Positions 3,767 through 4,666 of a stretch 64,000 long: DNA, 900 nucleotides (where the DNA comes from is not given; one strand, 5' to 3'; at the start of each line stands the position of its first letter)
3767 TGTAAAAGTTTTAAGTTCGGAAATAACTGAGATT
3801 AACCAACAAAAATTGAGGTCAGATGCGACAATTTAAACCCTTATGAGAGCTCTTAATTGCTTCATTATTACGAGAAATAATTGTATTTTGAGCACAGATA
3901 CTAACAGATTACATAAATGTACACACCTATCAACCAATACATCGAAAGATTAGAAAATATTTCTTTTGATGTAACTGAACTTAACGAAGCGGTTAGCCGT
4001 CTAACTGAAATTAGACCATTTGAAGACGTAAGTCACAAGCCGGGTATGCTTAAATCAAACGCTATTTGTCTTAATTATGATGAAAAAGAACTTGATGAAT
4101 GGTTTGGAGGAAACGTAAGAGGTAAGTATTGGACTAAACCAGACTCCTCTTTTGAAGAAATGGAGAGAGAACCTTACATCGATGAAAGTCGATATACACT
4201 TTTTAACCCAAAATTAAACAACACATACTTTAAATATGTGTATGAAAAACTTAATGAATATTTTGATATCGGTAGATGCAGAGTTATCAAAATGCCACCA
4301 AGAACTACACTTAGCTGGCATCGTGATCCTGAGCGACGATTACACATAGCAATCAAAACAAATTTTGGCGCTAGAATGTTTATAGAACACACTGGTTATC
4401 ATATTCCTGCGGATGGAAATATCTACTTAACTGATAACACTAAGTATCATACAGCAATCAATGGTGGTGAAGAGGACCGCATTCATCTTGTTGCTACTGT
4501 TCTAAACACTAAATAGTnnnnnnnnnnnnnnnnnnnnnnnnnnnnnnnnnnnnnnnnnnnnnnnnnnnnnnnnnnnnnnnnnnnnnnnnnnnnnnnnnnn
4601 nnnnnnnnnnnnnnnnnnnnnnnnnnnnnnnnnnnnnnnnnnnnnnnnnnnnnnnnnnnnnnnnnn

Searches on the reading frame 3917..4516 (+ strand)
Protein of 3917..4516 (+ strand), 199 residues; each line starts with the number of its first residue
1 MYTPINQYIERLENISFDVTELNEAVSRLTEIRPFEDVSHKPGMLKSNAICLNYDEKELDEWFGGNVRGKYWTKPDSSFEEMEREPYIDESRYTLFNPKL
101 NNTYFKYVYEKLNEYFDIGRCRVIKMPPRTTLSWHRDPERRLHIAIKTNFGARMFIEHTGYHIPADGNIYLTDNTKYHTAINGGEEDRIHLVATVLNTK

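Call 67: search_protein_families(library=ncbifam, proteins=[window:3917-4516:+], max_evalue=1e-10)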
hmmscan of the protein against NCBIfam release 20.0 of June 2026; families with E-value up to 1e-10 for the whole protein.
window:3917-4516:+ (199 aa): 0 families

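Call 78: search_protein_families(library=pfam, proteins=[window:3917-4516:+], max_evalue=1)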
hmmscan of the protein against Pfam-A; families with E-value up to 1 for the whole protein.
window:3917-4516:+ (199 aa): 1 family
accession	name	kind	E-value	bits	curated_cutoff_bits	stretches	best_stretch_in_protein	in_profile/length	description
PF05118.21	Asp_Arg_Hydrox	-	1.8e-07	31.5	22.6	1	117-195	74-154/157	Aspartyl/Asparaginyl beta-hydroxylase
